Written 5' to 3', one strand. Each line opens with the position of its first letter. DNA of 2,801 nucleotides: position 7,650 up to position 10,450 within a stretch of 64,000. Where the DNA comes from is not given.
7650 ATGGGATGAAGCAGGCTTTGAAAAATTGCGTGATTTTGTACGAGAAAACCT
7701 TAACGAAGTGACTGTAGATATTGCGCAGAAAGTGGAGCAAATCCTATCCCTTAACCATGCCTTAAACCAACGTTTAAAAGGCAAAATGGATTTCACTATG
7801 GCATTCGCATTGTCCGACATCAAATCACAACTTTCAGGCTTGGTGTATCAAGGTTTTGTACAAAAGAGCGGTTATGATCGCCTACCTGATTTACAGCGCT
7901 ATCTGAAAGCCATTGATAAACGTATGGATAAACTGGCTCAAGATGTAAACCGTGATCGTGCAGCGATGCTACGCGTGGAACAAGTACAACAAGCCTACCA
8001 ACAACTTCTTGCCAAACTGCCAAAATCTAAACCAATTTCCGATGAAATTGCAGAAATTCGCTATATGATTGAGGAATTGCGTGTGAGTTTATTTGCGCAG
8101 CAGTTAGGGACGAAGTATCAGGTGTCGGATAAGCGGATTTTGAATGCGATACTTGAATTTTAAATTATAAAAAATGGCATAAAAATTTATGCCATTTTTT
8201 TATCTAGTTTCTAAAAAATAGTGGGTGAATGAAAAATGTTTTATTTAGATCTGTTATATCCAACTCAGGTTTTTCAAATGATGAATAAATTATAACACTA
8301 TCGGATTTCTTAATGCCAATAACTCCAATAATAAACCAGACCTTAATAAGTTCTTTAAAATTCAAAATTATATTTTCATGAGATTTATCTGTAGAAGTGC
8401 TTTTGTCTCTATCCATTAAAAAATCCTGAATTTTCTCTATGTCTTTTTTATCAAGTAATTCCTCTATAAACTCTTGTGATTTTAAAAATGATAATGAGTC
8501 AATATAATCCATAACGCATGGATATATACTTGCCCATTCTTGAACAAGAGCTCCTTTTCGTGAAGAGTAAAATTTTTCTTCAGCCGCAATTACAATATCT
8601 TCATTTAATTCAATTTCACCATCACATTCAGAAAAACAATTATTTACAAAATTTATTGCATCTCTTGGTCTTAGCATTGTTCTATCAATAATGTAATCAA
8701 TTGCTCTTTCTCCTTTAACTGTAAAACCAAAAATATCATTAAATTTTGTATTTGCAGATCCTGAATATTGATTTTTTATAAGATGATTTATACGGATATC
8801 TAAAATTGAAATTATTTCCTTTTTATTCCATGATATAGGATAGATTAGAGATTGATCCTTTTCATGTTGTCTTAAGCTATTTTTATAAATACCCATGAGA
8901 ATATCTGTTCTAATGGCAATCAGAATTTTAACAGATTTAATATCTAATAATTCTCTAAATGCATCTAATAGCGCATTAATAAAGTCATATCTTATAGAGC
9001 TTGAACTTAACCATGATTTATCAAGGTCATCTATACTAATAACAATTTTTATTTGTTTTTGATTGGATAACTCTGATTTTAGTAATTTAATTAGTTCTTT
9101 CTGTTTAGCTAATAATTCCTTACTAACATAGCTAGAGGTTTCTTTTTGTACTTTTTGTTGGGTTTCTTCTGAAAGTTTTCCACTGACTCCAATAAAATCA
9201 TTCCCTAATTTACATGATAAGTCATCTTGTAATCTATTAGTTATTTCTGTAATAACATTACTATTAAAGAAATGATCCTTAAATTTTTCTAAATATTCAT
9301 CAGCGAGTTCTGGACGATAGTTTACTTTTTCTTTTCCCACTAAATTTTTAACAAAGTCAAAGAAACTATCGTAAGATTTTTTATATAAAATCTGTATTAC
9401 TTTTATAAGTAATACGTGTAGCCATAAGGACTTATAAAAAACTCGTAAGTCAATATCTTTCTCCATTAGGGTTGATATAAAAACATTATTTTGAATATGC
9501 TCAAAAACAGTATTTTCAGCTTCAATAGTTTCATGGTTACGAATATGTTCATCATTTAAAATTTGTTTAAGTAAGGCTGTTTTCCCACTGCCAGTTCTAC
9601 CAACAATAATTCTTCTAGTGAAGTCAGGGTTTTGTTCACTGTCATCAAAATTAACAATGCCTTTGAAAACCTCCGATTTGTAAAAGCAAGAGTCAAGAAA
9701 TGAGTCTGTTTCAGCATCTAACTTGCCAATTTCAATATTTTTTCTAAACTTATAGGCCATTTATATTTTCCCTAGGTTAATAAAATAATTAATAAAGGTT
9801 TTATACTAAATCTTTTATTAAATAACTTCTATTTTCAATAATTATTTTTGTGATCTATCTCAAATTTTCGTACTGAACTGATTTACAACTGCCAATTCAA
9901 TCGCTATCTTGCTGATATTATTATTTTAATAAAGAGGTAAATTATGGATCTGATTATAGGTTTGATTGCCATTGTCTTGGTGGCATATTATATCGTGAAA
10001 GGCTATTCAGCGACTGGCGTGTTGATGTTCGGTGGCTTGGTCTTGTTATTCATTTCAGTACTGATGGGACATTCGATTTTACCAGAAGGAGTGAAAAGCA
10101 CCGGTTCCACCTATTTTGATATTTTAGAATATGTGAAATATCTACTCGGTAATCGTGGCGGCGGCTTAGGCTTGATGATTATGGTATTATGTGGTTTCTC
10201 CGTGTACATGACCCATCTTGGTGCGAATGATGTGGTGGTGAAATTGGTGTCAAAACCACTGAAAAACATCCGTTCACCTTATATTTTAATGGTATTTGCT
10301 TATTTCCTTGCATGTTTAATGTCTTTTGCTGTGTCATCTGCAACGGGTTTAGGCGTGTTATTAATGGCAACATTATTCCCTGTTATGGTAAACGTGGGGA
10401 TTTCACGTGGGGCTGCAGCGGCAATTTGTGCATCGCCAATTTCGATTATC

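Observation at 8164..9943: AT-rich single-gene islet encoding an orphan KAP-like P-loop NTPase between hrpA and dcuC, a candidate novel defence/abortive-infection determinant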

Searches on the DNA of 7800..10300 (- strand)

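Call 35: search_dna_similar(query=L084:10001-11557:+, collection=ecoli_genomes, mode=near, max_rows=15, rows=spread)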
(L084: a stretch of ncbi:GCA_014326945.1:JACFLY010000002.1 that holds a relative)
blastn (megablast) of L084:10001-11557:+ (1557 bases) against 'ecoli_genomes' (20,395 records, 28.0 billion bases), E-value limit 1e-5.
Records with a match: 10; places in all: 10; records where one place covers at least 80% of the query: 10.
Genomes with a match: 10 of 5426; with a place that covers at least 80% of the query: 10. Places per genome that has any: lowest 1, median 1, highest 1. On chromosomes: 10 places; on plasmids: 0.
Best place of each record, by identity: >=99% 10.
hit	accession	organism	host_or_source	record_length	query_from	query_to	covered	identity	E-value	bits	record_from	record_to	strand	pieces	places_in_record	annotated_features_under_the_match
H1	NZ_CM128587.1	Escherichia coli strain 300081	Homo sapiens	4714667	1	1557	100%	99.9%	0e+0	2870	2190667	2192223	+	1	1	P-loop ATPase, Sll1717 family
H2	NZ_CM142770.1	Escherichia coli strain GPEC206-621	chicken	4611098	1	1557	100%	99.9%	0e+0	2870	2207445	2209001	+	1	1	P-loop ATPase, Sll1717 family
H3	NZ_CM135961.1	Escherichia coli strain YZ3E2001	Chicken feces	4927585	1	1557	100%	99.9%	0e+0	2870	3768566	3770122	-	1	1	P-loop ATPase, Sll1717 family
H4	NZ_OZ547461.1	Escherichia coli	Homo sapiens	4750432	1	1557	100%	99.9%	0e+0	2870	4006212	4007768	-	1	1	P-loop ATPase, Sll1717 family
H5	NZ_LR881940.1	Escherichia coli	Sus scrofa domesticus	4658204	1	1557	100%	99.9%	0e+0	2870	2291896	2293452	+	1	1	P-loop ATPase, Sll1717 family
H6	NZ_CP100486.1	Escherichia coli strain LH85-a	Gallus gallus domesticus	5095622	1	1557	100%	99.9%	0e+0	2865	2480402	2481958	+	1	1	P-loop ATPase, Sll1717 family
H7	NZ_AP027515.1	Escherichia coli strain LR-29-1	Homo sapiens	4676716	1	1557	100%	99.9%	0e+0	2865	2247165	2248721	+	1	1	P-loop ATPase, Sll1717 family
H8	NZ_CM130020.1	Escherichia coli strain EEC_W5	Gallus gallus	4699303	1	1557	100%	99.9%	0e+0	2865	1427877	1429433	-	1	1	P-loop ATPase, Sll1717 family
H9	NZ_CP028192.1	Escherichia coli strain CFSAN018748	tissue and/or biological fluid swine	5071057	1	1557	100%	99.8%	0e+0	2859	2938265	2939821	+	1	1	P-loop ATPase, Sll1717 family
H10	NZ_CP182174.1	Escherichia coli strain CUPF06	Pig Feces, Farm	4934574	1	1557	100%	99.8%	0e+0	2859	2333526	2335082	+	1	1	P-loop ATPase, Sll1717 family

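Call 55: get_annotated_region(hit=H9, flank=7000)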
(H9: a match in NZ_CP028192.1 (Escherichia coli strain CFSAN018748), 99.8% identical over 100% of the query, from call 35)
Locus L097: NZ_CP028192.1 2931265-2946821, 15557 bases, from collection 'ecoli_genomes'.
description: Escherichia coli strain CFSAN018748 chromosome, complete genome
organism: Escherichia coli strain CFSAN018748 (NCBI taxid 562)
replicon: chromosome; assembly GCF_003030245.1
host: -; source: tissue and/or biological fluid swine; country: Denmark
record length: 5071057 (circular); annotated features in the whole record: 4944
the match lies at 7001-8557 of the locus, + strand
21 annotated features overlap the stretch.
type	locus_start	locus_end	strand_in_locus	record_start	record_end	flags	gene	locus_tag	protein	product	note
CDS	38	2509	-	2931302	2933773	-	-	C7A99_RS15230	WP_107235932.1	exonuclease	-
CDS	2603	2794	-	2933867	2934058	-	ydfD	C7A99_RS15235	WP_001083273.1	lysis protein YdfD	-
CDS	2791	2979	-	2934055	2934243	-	dicB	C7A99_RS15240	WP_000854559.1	cell division inhibition protein DicB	-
CDS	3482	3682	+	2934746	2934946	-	-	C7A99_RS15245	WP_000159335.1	hypothetical protein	-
CDS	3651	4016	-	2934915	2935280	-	-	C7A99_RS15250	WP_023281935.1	hypothetical protein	-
CDS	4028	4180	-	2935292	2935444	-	-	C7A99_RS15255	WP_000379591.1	DUF1391 family protein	-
CDS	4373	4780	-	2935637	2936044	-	-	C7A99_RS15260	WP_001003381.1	helix-turn-helix domain-containing protein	-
CDS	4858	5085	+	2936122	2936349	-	-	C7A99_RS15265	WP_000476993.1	Cro/CI family transcriptional regulator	-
CDS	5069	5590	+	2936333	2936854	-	-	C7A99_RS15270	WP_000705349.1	toxin YdaT family protein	-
CDS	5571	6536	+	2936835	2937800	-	-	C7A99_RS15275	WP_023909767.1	DNA-binding protein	-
CDS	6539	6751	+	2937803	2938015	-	-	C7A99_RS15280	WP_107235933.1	helix-turn-helix domain-containing protein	-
CDS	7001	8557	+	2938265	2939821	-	-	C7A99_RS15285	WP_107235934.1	P-loop ATPase, Sll1717 family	-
CDS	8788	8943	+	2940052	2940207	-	hokD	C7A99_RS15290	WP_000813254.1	type I toxin-antitoxin system toxin HokD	-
CDS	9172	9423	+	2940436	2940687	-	rem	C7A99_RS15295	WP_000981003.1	protein Rem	-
CDS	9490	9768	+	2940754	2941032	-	-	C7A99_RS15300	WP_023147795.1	hypothetical protein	-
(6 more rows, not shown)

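Call 81: search_dna_similar(query=L084:10001-11557:+, collection=ecoli_genomes, mode=distant, max_rows=40, rows=spread)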
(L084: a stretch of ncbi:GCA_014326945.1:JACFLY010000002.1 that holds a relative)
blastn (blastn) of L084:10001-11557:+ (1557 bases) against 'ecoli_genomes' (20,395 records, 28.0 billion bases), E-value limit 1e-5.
Records with a match: 13; places in all: 13; records where one place covers at least 80% of the query: 13.
Genomes with a match: 13 of 5426; with a place that covers at least 80% of the query: 13. Places per genome that has any: lowest 1, median 1, highest 1. On chromosomes: 13 places; on plasmids: 0.
Best place of each record, by identity: >=99% 10; 60-80% 3.
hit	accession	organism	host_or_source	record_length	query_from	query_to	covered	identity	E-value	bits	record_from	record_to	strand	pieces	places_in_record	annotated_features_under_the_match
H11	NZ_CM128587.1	Escherichia coli strain 300081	Homo sapiens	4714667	1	1557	100%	99.9%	0e+0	2804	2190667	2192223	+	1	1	P-loop ATPase, Sll1717 family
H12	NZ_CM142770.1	Escherichia coli strain GPEC206-621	chicken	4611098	1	1557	100%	99.9%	0e+0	2804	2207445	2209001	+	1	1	P-loop ATPase, Sll1717 family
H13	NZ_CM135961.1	Escherichia coli strain YZ3E2001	Chicken feces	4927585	1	1557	100%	99.9%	0e+0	2804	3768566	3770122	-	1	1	P-loop ATPase, Sll1717 family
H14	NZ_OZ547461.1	Escherichia coli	Homo sapiens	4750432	1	1557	100%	99.9%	0e+0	2804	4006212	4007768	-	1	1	P-loop ATPase, Sll1717 family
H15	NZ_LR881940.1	Escherichia coli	Sus scrofa domesticus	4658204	1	1557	100%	99.9%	0e+0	2804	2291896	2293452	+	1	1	P-loop ATPase, Sll1717 family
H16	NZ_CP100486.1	Escherichia coli strain LH85-a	Gallus gallus domesticus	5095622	1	1557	100%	99.9%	0e+0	2800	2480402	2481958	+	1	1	P-loop ATPase, Sll1717 family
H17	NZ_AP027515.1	Escherichia coli strain LR-29-1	Homo sapiens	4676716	1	1557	100%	99.9%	0e+0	2800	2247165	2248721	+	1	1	P-loop ATPase, Sll1717 family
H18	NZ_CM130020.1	Escherichia coli strain EEC_W5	Gallus gallus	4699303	1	1557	100%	99.9%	0e+0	2800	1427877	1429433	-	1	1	P-loop ATPase, Sll1717 family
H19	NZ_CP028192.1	Escherichia coli strain CFSAN018748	tissue and/or biological fluid swine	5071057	1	1557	100%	99.8%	0e+0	2795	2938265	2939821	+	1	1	P-loop ATPase, Sll1717 family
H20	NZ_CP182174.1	Escherichia coli strain CUPF06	Pig Feces, Farm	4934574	1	1557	100%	99.8%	0e+0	2795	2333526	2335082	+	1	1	P-loop ATPase, Sll1717 family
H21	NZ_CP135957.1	Escherichia coli strain MS1657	Gallus gallus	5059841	15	1553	99%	68.8%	1e-159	572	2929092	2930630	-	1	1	P-loop ATPase, Sll1717 family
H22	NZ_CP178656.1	Escherichia coli strain VTB96929v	Chicken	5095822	15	1553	99%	68.8%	1e-159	572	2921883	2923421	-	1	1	P-loop ATPase, Sll1717 family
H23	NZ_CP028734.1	Escherichia coli strain A42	Antechinus swainsonii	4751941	15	1553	99%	68.7%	6e-158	568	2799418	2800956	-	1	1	P-loop ATPase, Sll1717 family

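Call 82: get_annotated_region(hit=H21, flank=9000)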
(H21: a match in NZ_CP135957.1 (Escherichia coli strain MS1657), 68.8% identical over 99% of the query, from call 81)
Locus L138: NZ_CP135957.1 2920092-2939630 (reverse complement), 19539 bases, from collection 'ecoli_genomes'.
description: Escherichia coli strain MS1657 chromosome, complete genome
organism: Escherichia coli strain MS1657 (NCBI taxid 562)
replicon: chromosome; assembly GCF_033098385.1
host: Gallus gallus; source: Chicken heart (Gallus gallus); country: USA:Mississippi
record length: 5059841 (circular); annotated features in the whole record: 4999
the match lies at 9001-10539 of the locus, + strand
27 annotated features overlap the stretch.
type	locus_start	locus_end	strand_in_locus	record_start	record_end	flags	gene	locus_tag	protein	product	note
CDS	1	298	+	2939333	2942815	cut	-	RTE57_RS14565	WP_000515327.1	host specificity protein J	-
CDS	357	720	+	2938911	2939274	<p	-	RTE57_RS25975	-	prophage tail fiber N-terminal domain-containing protein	incomplete; partial in the middle of a contig; missing C-terminus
CDS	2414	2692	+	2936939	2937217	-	-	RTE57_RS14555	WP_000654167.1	hypothetical protein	-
CDS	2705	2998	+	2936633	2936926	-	-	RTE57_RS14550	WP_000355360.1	hypothetical protein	-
CDS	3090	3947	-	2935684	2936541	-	sitD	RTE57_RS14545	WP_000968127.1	iron/manganese ABC transporter permease subunit SitD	-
CDS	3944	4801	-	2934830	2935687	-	sitC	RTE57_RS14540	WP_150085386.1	iron/manganese ABC transporter permease subunit SitC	-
CDS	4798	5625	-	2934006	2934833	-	sitB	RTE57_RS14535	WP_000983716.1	iron/manganese ABC transporter ATP-binding protein SitB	-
CDS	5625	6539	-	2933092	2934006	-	sitA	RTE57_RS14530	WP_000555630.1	iron/manganese ABC transporter substrate-binding protein SitA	-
CDS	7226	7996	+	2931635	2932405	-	-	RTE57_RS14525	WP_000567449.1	hypothetical protein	-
CDS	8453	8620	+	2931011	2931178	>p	-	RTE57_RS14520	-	isocitrate/isopropylmalate family dehydrogenase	incomplete; partial in the middle of a contig; missing N-terminus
CDS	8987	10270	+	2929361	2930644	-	-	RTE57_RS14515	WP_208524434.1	P-loop ATPase, Sll1717 family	-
CDS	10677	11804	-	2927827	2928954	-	-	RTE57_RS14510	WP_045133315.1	site-specific integrase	-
CDS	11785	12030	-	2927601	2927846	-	-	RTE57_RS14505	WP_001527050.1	excisionase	-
CDS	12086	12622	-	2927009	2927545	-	-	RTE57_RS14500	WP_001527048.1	HD family hydrolase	-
CDS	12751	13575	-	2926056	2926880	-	-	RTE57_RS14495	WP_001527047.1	YfdQ family protein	-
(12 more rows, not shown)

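Call 83: get_annotated_region(hit=H23, flank=9000)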
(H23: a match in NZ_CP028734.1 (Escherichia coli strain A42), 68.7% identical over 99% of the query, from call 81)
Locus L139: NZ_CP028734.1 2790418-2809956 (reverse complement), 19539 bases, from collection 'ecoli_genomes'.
description: Escherichia coli strain A42 chromosome, complete genome
organism: Escherichia coli strain A42 (NCBI taxid 562)
replicon: chromosome; assembly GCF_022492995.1
host: Antechinus swainsonii; source: feces; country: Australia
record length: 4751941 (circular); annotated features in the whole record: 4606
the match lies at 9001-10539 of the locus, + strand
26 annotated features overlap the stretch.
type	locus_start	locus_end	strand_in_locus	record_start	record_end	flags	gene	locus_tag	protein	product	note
CDS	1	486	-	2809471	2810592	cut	roxA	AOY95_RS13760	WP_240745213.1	cupin domain-containing protein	-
CDS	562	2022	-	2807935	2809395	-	phoQ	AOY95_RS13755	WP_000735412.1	two-component system sensor histidine kinase PhoQ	-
CDS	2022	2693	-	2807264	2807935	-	phoP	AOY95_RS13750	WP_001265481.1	two-component system response regulator PhoP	-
CDS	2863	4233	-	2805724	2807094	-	purB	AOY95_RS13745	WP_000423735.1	adenylosuccinate lyase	-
CDS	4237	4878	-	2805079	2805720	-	hflD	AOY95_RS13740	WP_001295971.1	high frequency lysogenization protein HflD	-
CDS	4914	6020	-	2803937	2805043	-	mnmA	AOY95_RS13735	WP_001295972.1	tRNA 2-thiouridine(34) synthase MnmA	-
CDS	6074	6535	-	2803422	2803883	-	nudJ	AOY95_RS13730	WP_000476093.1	phosphatase NudJ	-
CDS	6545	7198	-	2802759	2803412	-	rluE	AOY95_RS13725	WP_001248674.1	23S rRNA pseudouridine(2457) synthase RluE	-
CDS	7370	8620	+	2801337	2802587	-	icd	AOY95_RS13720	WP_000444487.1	NADP-dependent isocitrate dehydrogenase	-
CDS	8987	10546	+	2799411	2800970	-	-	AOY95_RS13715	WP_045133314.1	P-loop ATPase, Sll1717 family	-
CDS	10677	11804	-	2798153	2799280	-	intE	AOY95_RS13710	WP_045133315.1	site-specific integrase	-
CDS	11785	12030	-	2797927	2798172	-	xisE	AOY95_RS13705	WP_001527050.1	excisionase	-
CDS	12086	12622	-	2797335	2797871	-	yfdR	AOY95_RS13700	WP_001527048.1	HD family hydrolase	-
CDS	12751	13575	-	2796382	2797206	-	yfdQ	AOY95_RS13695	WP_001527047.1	YfdQ family protein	-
CDS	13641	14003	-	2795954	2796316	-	yfdP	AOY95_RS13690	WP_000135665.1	protein YfdP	-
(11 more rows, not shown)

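Call 88: search_rna_families(source=window, start=7800, end=10300, threshold=evalue, max_evalue=0.1)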
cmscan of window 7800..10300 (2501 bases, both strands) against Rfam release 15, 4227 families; matches with E-value up to 0.1: 0.
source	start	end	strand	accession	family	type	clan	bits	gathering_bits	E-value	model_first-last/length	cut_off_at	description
